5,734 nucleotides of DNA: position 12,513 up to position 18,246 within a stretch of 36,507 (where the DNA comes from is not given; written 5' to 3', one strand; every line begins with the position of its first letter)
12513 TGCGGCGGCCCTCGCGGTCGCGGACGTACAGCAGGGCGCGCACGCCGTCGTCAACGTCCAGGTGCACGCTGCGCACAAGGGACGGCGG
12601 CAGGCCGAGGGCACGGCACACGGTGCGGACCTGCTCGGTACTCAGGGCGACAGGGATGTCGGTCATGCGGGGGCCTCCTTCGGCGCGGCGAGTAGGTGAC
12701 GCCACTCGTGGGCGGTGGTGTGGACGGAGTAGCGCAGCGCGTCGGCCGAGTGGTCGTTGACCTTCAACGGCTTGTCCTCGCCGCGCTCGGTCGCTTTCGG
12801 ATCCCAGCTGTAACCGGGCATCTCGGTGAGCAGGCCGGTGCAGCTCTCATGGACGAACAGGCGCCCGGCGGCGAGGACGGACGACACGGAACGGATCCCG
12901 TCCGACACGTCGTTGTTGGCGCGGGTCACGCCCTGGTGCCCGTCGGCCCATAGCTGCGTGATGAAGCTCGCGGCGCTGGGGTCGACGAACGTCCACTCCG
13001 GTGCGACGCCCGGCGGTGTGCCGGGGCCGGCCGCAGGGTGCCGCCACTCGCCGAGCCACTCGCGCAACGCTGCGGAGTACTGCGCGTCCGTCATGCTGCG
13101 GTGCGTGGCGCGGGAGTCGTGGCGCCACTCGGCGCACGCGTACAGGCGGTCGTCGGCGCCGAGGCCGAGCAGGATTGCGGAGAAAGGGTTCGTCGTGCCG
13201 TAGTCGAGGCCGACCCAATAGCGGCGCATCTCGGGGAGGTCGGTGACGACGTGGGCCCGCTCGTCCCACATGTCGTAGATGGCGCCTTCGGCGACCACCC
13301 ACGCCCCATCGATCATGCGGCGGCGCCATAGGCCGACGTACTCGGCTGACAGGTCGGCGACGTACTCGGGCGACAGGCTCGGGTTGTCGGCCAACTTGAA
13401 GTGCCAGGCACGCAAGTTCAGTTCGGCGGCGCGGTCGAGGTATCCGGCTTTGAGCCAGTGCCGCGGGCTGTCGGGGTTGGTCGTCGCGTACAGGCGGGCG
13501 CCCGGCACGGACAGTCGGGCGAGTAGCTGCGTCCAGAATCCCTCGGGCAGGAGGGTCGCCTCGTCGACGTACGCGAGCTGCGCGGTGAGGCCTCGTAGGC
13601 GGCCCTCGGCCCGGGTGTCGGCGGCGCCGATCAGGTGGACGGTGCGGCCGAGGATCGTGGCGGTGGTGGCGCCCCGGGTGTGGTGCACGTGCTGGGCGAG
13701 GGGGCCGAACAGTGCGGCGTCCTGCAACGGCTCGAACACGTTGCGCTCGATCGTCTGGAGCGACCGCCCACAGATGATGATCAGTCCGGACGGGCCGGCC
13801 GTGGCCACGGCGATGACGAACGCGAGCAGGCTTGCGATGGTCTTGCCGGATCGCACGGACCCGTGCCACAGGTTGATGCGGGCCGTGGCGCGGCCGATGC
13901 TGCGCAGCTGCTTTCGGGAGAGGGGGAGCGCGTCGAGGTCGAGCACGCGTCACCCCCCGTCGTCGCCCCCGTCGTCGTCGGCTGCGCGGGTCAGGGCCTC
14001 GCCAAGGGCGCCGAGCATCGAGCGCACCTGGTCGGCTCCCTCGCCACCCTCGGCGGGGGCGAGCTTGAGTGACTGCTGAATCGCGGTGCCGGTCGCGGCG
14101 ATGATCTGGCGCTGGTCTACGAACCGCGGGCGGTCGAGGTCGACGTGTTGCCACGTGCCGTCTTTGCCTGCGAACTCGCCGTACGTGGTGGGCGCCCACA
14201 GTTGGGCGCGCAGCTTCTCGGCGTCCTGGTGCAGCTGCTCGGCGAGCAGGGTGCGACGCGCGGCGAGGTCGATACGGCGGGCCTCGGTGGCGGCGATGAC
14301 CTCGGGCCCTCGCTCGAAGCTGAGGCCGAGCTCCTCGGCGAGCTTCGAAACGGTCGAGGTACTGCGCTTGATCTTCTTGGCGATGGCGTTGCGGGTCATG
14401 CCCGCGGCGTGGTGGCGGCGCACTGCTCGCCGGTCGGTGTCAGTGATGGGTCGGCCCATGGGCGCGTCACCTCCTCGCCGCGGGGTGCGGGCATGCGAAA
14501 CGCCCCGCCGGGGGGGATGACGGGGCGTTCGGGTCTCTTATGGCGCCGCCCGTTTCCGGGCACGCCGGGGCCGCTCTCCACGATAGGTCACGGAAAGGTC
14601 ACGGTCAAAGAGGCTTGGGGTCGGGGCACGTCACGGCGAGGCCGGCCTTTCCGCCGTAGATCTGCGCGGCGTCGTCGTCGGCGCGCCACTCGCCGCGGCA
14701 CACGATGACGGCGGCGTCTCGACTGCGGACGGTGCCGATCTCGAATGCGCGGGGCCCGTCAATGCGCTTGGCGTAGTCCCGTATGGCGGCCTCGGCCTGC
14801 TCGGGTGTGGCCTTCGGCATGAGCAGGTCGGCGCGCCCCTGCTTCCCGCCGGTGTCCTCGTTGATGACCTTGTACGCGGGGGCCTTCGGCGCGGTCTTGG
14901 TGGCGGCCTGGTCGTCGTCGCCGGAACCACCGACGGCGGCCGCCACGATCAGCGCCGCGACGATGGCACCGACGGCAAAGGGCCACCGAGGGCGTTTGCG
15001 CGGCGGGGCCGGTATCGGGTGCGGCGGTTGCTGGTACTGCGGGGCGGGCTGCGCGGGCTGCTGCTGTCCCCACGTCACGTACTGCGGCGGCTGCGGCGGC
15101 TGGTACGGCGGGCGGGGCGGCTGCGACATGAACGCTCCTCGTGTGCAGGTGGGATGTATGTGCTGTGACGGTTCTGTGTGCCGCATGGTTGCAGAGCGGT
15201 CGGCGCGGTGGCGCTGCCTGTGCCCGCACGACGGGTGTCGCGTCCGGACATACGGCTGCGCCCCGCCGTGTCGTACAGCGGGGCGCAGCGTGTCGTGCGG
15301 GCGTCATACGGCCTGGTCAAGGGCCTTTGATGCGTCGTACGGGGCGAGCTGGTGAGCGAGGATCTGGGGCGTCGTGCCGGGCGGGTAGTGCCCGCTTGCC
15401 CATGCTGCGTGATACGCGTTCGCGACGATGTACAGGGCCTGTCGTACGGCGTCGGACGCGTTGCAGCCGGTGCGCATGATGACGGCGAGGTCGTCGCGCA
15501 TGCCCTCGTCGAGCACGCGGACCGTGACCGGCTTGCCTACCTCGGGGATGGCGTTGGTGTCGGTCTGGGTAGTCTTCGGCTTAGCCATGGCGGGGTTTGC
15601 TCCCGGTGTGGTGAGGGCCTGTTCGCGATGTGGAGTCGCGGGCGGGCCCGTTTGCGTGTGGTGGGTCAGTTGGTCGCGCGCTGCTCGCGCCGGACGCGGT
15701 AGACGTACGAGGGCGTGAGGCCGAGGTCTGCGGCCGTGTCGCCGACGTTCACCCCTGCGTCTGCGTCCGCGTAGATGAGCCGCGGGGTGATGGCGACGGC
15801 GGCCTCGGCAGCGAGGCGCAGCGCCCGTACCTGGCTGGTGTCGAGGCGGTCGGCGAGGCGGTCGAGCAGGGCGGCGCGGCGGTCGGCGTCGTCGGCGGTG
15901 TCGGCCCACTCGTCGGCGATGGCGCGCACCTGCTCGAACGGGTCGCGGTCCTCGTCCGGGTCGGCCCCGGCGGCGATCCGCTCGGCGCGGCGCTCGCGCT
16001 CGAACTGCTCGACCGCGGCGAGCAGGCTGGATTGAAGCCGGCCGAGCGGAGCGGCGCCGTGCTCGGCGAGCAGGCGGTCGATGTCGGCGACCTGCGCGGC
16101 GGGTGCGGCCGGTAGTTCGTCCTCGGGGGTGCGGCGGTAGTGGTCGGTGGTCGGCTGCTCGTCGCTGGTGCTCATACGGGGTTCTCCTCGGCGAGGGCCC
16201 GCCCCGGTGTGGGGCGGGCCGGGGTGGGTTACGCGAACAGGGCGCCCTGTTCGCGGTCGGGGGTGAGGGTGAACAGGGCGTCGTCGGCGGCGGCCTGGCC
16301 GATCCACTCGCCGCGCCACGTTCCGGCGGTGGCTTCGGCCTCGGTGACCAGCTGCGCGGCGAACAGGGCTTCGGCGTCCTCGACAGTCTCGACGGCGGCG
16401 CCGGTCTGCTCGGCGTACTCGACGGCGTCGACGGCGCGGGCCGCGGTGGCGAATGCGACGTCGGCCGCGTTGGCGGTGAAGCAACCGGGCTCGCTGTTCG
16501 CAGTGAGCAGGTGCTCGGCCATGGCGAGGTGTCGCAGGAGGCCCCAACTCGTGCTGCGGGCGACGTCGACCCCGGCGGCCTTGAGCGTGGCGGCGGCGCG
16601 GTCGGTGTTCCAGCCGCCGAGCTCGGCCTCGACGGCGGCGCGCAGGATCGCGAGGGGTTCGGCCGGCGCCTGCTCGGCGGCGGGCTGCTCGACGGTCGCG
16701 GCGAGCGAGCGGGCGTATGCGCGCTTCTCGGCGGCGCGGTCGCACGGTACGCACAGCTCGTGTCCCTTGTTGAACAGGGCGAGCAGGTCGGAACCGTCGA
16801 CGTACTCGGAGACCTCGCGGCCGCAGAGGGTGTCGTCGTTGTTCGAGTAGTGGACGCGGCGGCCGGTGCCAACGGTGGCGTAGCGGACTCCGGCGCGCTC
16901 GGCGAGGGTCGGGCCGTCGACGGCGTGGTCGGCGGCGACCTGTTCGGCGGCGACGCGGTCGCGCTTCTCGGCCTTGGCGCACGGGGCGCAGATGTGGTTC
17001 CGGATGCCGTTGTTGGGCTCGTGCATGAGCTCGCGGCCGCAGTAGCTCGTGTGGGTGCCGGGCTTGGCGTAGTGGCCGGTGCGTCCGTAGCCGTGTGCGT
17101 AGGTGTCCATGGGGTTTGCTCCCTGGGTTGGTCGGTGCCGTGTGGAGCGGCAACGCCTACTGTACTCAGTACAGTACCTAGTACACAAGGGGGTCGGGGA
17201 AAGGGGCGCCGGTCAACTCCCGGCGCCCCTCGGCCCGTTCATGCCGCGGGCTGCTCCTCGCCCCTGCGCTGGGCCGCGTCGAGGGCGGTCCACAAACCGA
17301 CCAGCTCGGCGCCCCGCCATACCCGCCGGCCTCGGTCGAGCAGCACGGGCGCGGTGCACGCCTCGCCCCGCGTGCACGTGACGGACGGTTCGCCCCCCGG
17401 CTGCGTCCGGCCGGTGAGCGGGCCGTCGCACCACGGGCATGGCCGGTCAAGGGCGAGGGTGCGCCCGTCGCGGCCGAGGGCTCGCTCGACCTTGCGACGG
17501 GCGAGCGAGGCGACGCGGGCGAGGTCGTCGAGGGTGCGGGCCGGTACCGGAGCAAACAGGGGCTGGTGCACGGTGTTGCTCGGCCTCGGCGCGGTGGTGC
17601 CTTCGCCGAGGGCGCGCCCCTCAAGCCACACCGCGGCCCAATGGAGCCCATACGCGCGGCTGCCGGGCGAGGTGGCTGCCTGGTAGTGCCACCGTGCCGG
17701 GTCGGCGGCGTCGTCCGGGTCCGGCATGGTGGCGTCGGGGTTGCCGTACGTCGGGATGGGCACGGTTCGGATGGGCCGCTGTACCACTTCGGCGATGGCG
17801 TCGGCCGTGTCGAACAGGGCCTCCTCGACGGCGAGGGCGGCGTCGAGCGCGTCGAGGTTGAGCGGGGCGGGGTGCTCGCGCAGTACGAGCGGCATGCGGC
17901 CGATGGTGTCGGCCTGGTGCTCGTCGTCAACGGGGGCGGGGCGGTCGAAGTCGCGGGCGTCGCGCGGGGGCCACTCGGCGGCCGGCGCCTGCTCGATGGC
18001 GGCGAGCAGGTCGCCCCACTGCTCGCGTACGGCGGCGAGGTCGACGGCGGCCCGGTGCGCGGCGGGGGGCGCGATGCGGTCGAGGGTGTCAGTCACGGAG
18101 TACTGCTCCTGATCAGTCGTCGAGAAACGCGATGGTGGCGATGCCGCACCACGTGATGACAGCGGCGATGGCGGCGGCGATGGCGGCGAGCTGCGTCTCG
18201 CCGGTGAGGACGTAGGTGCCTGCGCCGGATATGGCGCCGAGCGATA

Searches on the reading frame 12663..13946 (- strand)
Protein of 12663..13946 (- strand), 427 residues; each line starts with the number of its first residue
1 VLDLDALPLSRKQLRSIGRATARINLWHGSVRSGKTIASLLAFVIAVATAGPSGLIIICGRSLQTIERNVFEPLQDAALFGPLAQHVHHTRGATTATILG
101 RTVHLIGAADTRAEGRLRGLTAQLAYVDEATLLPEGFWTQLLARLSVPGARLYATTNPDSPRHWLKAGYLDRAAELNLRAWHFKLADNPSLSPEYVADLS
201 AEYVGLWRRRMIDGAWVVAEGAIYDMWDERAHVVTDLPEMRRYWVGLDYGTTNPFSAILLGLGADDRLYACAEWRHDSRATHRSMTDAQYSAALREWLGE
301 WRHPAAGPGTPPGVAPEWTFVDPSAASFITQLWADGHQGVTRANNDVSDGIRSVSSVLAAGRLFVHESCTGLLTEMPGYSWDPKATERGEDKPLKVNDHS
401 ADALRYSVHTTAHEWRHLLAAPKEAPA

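Call 55: search_protein_families(library=phrogs, proteins=[window:12663-13946:-], max_evalue=0.001)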
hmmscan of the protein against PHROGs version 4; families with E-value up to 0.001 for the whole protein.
window:12663-13946:- (427 aa): 6 families
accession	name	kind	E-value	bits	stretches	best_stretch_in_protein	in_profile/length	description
phrog_2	-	head and packaging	4.9e-48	165.5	1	11-410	268-591/807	terminase large subunit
phrog_10250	-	head and packaging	2.8e-35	123.1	1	203-414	5-218/228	terminase large subunit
phrog_5653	-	head and packaging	3.4e-20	73.6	1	214-410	1-179/199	terminase large subunit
phrog_6672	-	head and packaging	2.3e-17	63.9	1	320-412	38-130/145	terminase large subunit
phrog_979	-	head and packaging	1.9e-13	51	1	8-166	153-311/642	terminase large subunit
phrog_3717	-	head and packaging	1.3e-05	25.8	1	21-253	22-262/277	terminase large subunit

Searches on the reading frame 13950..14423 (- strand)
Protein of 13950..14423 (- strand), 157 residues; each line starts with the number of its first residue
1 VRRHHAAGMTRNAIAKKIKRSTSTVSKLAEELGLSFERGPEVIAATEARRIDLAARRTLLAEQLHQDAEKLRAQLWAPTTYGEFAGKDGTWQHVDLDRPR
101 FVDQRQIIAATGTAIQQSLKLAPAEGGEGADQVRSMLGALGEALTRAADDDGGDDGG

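Call 55: search_protein_families(library=phrogs, proteins=[window:13950-14423:-], max_evalue=0.001)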
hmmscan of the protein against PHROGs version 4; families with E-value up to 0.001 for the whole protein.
window:13950-14423:- (157 aa): 2 families
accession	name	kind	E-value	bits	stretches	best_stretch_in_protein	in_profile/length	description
phrog_5536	-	unknown function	1.5e-66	224.5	1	2-156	15-169/172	-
phrog_323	-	transcription regulation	9.5e-05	23.1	1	3-80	159-222/319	transcriptional regulator, D5-like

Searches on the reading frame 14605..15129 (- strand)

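Call 54: search_protein_families(library=phrogs, proteins=[window:14605-15129:-], max_evalue=0.001)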
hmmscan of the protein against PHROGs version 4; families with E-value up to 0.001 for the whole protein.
window:14605-15129:- (174 aa): 1 family
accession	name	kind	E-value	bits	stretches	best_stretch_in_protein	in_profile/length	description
phrog_16405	-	moron, auxiliary metabolic gene and host takeover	0.00097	19.9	0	28-83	56-109/229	membrane protein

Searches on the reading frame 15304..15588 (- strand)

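Call 54: search_protein_families(library=phrogs, proteins=[window:15304-15588:-], max_evalue=0.001)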
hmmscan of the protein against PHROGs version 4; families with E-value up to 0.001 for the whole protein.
window:15304-15588:- (94 aa): 3 families
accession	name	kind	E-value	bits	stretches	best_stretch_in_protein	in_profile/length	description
phrog_16946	-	unknown function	1.5e-17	65.3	1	2-82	2-79/145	-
phrog_26002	-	unknown function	8.9e-08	33.6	1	21-91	10-79/104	-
phrog_14620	-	unknown function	1.7e-07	32.5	1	24-86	10-71/138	-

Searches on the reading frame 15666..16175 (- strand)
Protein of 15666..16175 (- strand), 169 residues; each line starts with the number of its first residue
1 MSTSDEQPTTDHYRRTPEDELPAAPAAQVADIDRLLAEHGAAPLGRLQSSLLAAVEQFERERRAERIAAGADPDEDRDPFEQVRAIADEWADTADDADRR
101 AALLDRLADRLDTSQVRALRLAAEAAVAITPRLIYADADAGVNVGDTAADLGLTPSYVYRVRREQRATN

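Call 54: search_protein_families(library=phrogs, proteins=[window:15666-16175:-], max_evalue=0.001)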
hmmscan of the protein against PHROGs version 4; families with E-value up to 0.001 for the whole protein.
window:15666-16175:- (169 aa): 3 families
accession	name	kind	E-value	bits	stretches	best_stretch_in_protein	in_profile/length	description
phrog_24242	-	unknown function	1.4e-22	81.3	1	22-164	398-539/540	-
phrog_21202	-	unknown function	9.3e-10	39.7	1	44-166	92-219/304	-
phrog_125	-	DNA, RNA and nucleotide metabolism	0.00056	20.5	0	43-166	119-204/254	DNA invertase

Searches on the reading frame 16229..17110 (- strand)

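Call 54: search_protein_families(library=phrogs, proteins=[window:16229-17110:-], max_evalue=0.001)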
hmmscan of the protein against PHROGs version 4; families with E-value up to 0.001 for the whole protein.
window:16229-17110:- (293 aa): 1 family
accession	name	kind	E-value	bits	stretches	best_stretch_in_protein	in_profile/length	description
phrog_14382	-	unknown function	2.1e-23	84.6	1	142-293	169-300/305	-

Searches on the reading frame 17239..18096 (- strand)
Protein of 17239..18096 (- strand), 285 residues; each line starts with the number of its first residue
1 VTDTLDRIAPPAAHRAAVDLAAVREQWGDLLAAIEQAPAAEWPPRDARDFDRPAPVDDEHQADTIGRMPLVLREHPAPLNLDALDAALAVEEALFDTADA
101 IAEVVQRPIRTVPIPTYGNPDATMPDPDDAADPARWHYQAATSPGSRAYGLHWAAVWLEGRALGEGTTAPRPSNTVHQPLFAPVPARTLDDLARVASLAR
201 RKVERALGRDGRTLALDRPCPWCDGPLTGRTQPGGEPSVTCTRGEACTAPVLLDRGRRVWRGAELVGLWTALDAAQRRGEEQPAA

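Call 54: search_protein_families(library=phrogs, proteins=[window:17239-18096:-], max_evalue=0.001)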
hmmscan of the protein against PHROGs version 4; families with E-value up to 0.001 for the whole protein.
window:17239-18096:- (285 aa): 1 family
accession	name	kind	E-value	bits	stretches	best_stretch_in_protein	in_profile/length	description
phrog_7575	-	unknown function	4.5e-87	293.2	1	12-278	7-261/264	-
